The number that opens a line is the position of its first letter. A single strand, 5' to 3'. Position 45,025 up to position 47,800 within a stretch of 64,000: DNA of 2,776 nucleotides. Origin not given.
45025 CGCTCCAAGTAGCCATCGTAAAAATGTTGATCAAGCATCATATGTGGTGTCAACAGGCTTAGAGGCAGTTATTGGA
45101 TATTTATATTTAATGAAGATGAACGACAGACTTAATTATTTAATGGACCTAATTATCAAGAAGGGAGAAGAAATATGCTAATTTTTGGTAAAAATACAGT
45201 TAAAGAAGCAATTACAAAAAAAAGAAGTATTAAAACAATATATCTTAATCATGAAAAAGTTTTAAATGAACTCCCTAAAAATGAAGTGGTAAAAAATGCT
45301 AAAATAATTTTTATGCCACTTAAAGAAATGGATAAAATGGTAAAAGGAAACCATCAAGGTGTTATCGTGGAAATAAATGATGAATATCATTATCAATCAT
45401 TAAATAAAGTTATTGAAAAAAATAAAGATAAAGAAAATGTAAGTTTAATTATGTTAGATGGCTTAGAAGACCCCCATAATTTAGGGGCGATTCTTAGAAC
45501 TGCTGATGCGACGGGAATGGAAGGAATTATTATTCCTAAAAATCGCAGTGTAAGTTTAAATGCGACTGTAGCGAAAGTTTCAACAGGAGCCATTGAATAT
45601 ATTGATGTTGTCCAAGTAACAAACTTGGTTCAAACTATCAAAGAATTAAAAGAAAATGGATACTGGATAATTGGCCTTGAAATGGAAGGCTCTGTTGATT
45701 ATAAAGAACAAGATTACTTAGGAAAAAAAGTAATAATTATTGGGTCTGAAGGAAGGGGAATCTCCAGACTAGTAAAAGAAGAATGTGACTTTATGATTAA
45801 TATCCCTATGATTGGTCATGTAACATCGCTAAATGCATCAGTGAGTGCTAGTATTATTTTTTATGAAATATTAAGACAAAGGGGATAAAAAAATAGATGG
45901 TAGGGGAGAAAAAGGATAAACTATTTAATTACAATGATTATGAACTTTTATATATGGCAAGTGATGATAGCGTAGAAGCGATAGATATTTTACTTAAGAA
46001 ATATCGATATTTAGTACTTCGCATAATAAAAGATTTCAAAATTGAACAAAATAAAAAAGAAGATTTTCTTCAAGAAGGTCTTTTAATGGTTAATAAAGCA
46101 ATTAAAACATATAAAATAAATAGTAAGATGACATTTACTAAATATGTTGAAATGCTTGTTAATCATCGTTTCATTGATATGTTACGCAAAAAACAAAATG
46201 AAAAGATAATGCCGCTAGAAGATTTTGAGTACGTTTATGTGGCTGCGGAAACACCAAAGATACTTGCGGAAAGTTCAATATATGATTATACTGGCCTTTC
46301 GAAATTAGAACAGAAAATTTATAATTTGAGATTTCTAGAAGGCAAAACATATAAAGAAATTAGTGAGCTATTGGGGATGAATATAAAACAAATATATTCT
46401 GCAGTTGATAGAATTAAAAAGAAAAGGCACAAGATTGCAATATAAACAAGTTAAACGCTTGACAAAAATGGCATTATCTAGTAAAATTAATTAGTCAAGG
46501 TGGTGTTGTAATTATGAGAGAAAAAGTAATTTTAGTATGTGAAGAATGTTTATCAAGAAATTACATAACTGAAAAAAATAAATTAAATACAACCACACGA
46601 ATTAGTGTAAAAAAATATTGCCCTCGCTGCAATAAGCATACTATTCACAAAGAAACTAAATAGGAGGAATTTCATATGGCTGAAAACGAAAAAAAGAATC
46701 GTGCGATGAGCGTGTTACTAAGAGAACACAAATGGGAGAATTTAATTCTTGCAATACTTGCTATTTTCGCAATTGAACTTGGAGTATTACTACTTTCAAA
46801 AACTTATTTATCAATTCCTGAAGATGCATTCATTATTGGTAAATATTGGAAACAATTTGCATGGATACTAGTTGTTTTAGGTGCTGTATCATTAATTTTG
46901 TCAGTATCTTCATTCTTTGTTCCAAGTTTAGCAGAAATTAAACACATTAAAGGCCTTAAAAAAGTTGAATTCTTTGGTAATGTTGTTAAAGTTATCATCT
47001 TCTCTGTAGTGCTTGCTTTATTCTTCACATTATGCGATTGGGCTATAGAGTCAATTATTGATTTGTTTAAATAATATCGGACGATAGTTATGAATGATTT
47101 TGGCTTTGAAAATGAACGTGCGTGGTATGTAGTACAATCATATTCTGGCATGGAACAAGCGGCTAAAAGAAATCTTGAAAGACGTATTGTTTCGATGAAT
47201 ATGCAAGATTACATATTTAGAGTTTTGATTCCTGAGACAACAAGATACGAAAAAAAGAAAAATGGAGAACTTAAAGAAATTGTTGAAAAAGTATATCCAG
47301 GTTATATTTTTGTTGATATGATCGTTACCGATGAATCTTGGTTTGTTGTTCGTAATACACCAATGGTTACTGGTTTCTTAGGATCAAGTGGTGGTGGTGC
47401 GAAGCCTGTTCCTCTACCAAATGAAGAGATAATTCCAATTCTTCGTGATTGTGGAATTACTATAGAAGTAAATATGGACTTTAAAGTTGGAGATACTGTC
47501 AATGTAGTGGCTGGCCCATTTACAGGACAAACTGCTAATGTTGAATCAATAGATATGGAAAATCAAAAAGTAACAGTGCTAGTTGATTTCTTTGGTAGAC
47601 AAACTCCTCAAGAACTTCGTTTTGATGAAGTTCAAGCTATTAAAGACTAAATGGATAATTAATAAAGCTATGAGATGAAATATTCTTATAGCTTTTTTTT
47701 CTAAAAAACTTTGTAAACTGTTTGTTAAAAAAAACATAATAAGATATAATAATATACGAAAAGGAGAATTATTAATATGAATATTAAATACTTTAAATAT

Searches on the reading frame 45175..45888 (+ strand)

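Call 41: search_protein_families(library=pfam, proteins=[window:45175-45888:+])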
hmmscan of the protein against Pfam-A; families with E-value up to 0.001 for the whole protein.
window:45175-45888:+ (237 aa): 2 families
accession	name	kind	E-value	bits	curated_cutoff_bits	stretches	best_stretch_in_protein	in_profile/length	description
PF00588.24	SpoU_methylase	-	1.4e-42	145.6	29.7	1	91-230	3-142/142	SpoU rRNA Methylase family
PF08032.17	SpoU_sub_bind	-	1.2e-10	42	22.8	1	2-68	1-71/76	RNA 2'-O ribose methyltransferase substrate binding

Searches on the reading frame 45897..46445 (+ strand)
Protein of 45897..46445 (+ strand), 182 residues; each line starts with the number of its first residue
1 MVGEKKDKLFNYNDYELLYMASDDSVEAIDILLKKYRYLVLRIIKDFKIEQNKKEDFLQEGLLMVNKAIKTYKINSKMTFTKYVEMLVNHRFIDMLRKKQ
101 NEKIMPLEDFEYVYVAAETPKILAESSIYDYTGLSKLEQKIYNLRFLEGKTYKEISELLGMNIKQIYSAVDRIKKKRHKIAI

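Call 41: search_protein_families(library=pfam, proteins=[window:45897-46445:+])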
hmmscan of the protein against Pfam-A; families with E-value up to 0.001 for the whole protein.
window:45897-46445:+ (182 aa): 3 families
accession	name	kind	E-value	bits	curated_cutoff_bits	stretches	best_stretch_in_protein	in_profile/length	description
PF08281.18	Sigma70_r4_2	-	2e-09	37.4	25.7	1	134-176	11-53/54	Sigma-70, region 4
PF04542.20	Sigma70_r2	-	3.9e-08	33.4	24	1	32-100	1-69/71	Sigma-70 region 2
PF04545.22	Sigma70_r4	-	0.00057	19.8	24.1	1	134-162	5-33/50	Sigma-70, region 4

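Call 50: find_homologous_proteins(query=window:45897-46442:+, max_evalue=1e-20)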
Query window:45897-46442:+ (182 aa): 7 proteins with E <= 1e-20 among 72 candidates.
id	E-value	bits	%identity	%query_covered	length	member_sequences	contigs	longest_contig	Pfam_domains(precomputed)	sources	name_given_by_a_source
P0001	8.4e-108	376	99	100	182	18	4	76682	PF04542.21,PF08281.19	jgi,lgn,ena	-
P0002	1.0e-104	366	97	100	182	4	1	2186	PF04542.21,PF08281.19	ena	-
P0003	3.0e-98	345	90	100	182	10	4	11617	PF04542.21,PF08281.19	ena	-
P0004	5.4e-76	272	71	100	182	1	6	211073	PF04542.21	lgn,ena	-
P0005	6.3e-49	184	53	97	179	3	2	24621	PF04542.21,PF08281.19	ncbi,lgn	-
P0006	1.6e-37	147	46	92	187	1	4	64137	PF05263.18,PF08281.19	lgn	-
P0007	1.2e-32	131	42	96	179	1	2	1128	PF04542.21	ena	-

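Call 51: find_encoding_contigs(protein=P0004, flank=10000, max_places=2)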
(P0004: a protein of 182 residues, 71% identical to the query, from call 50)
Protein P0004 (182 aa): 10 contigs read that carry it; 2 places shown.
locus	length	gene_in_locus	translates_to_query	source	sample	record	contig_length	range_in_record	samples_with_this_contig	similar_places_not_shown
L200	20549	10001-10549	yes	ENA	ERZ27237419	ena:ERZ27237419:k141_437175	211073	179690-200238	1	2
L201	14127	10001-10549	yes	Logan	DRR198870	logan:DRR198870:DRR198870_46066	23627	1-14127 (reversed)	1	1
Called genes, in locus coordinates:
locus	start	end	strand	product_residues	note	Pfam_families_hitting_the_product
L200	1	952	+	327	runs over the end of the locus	PF00365:PFK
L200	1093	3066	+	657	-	PF13750:Big_3_3 (faint)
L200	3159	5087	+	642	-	PF00133:tRNA-synt_1, PF01406:tRNA-synt_1e (weak), PF01921:tRNA-synt_1f (faint), PF09334:tRNA-synt_1g, PF00133:tRNA-synt_1, PF19303:Anticodon_3, PF01588:tRNA_bind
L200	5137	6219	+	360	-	PF02588:YitT_membrane, PF10035:DUF2179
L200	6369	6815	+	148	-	PF00572:Ribosomal_L13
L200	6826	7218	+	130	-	PF00380:Ribosomal_S9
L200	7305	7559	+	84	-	-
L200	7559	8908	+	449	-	PF01406:tRNA-synt_1e, PF09334:tRNA-synt_1g (weak), PF00133:tRNA-synt_1 (weak), PF01921:tRNA-synt_1f (weak), PF09190:DALR_2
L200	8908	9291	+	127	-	PF00636:Ribonuclease_3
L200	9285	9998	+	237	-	PF08032:SpoU_sub_bind, PF00588:SpoU_methylase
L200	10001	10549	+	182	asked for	PF04542:Sigma70_r2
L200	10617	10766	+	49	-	PF00471:Ribosomal_L33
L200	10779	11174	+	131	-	PF00584:SecE (weak)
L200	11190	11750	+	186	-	PF02357:NusG, PF00467:KOW (weak)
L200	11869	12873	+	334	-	PF00583:Acetyltransf_1, PF13527:Acetyltransf_9 (weak), PF13673:Acetyltransf_10, PF08445:FR47 (faint), PF13508:Acetyltransf_7, PF00583:Acetyltransf_1, PF13673:Acetyltransf_10, PF13508:Acetyltransf_7, +1 more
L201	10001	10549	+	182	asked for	PF04542:Sigma70_r2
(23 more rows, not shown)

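Call 52: find_encoding_contigs(protein=P0003, flank=2000, max_places=2)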
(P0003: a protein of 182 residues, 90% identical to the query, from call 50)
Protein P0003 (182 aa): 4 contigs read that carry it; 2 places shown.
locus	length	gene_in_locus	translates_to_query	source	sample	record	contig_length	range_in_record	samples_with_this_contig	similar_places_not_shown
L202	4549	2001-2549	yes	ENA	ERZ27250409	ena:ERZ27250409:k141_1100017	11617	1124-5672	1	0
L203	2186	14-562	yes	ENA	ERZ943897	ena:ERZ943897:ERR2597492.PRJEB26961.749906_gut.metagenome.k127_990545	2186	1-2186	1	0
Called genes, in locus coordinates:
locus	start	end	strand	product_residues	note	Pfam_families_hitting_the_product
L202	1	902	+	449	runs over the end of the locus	PF00133:tRNA-synt_1 (faint), PF01406:tRNA-synt_1e, PF09334:tRNA-synt_1g (weak), PF01921:tRNA-synt_1f (weak), PF09190:DALR_2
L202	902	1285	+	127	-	PF00636:Ribonuclease_3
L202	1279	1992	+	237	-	PF08032:SpoU_sub_bind, PF00588:SpoU_methylase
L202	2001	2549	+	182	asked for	PF04542:Sigma70_r2, PF08281:Sigma70_r4_2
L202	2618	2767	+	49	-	PF00471:Ribosomal_L33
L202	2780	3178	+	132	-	PF00584:SecE (weak)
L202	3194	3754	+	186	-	PF02357:NusG, PF00467:KOW (weak)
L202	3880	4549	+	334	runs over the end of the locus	PF00583:Acetyltransf_1, PF13527:Acetyltransf_9 (faint), PF13673:Acetyltransf_10, PF08445:FR47 (faint), PF13508:Acetyltransf_7, PF13673:Acetyltransf_10, PF00583:Acetyltransf_1, PF13508:Acetyltransf_7, +1 more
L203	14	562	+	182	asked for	PF04542:Sigma70_r2, PF08281:Sigma70_r4_2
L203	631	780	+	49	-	PF00471:Ribosomal_L33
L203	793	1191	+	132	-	PF00584:SecE (weak)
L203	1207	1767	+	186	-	PF02357:NusG, PF00467:KOW (weak)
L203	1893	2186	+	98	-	?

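Call 53: find_encoding_contigs(protein=P0005, flank=2000, max_places=2)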
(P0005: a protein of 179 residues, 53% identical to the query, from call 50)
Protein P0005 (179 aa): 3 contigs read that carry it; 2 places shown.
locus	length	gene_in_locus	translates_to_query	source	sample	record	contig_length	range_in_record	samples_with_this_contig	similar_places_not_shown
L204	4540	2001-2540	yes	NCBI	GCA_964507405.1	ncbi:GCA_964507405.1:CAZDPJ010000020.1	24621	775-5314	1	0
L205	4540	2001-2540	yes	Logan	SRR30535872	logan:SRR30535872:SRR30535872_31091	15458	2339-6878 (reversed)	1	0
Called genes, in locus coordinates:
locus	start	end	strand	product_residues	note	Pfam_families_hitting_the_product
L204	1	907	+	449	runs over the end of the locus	PF01406:tRNA-synt_1e, PF09334:tRNA-synt_1g (weak), PF00133:tRNA-synt_1 (weak), PF01921:tRNA-synt_1f (weak), PF09190:DALR_2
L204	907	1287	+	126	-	PF14622:Ribonucleas_3_3 (weak), PF00636:Ribonuclease_3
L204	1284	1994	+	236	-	PF08032:SpoU_sub_bind, PF00588:SpoU_methylase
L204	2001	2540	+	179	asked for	PF04542:Sigma70_r2 (weak), PF08281:Sigma70_r4_2 (weak)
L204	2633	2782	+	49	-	PF00471:Ribosomal_L33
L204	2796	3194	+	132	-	PF00584:SecE (weak)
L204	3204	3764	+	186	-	PF02357:NusG, PF00467:KOW (weak)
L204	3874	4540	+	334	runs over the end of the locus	PF00583:Acetyltransf_1, PF13673:Acetyltransf_10 (weak), PF13508:Acetyltransf_7, PF08445:FR47 (faint), PF00583:Acetyltransf_1, PF13673:Acetyltransf_10, PF13508:Acetyltransf_7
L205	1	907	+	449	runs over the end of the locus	PF01406:tRNA-synt_1e, PF09334:tRNA-synt_1g (weak), PF00133:tRNA-synt_1 (weak), PF01921:tRNA-synt_1f (weak), PF09190:DALR_2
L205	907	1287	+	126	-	PF14622:Ribonucleas_3_3 (weak), PF00636:Ribonuclease_3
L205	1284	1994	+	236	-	PF08032:SpoU_sub_bind, PF00588:SpoU_methylase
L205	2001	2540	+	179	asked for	PF04542:Sigma70_r2 (weak), PF08281:Sigma70_r4_2 (weak)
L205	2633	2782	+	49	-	PF00471:Ribosomal_L33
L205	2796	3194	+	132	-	PF00584:SecE (weak)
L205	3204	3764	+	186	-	PF02357:NusG, PF00467:KOW (weak)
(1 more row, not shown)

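Call 54: find_encoding_contigs(protein=P0006, flank=2000, max_places=2)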
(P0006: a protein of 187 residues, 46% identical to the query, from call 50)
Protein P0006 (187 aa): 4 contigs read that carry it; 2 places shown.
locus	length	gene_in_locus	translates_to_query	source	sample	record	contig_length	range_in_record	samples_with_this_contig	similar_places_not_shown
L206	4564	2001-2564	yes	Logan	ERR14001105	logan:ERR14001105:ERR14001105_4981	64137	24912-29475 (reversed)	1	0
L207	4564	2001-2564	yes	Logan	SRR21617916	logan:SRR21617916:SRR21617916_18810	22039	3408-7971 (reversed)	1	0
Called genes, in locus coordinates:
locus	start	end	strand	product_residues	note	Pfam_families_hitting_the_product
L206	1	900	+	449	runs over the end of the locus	PF01406:tRNA-synt_1e, PF09334:tRNA-synt_1g (weak), PF00133:tRNA-synt_1 (weak), PF01921:tRNA-synt_1f (weak), PF09190:DALR_2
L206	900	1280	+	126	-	PF00636:Ribonuclease_3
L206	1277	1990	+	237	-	PF08032:SpoU_sub_bind, PF00588:SpoU_methylase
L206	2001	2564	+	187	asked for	PF05263:DUF722 (weak), PF08281:Sigma70_r4_2 (weak)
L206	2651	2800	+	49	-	PF00471:Ribosomal_L33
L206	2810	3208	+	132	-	PF00584:SecE (weak)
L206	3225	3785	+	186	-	PF02357:NusG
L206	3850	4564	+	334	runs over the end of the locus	PF00583:Acetyltransf_1, PF13527:Acetyltransf_9 (faint), PF13673:Acetyltransf_10 (weak), PF13508:Acetyltransf_7, PF08445:FR47 (faint), PF00583:Acetyltransf_1, PF13673:Acetyltransf_10, PF13508:Acetyltransf_7 (weak)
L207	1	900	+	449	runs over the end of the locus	PF01406:tRNA-synt_1e, PF09334:tRNA-synt_1g (weak), PF00133:tRNA-synt_1 (weak), PF01921:tRNA-synt_1f (weak), PF09190:DALR_2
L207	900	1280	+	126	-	PF00636:Ribonuclease_3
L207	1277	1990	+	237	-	PF08032:SpoU_sub_bind, PF00588:SpoU_methylase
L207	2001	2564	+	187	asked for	PF05263:DUF722 (weak), PF08281:Sigma70_r4_2 (weak)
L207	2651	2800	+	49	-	PF00471:Ribosomal_L33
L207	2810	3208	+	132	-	PF00584:SecE (weak)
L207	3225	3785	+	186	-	PF02357:NusG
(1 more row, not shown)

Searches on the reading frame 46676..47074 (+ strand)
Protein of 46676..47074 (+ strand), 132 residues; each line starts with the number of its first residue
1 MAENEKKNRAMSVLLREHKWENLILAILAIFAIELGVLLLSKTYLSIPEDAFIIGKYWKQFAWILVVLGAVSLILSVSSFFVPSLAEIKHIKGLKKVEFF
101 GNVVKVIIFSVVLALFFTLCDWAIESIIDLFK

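Call 41: search_protein_families(library=pfam, proteins=[window:46676-47074:+])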
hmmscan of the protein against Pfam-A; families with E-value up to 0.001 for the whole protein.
window:46676-47074:+ (132 aa): 1 family
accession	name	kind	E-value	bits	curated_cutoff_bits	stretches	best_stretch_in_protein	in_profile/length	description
PF00584.25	SecE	-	1.1e-05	25.8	22.7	1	79-131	2-54/55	SecE/Sec61-gamma subunits of protein translocation complex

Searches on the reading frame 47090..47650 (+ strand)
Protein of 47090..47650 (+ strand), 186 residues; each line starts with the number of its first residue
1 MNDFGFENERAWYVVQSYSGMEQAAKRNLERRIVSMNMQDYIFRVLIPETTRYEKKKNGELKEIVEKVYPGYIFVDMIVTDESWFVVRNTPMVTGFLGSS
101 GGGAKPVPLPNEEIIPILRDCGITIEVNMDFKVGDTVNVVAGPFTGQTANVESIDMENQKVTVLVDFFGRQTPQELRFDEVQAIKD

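Call 41: search_protein_families(library=pfam, proteins=[window:47090-47650:+])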
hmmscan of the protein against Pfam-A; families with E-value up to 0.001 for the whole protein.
window:47090-47650:+ (186 aa): 2 families
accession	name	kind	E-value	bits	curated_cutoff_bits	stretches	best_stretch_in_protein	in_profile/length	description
PF02357.24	NusG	-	1.5e-25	90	22.2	1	11-115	2-90/93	Transcription termination factor nusG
PF00467.35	KOW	-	1.2e-06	28.6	22.3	1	133-163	1-31/32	KOW motif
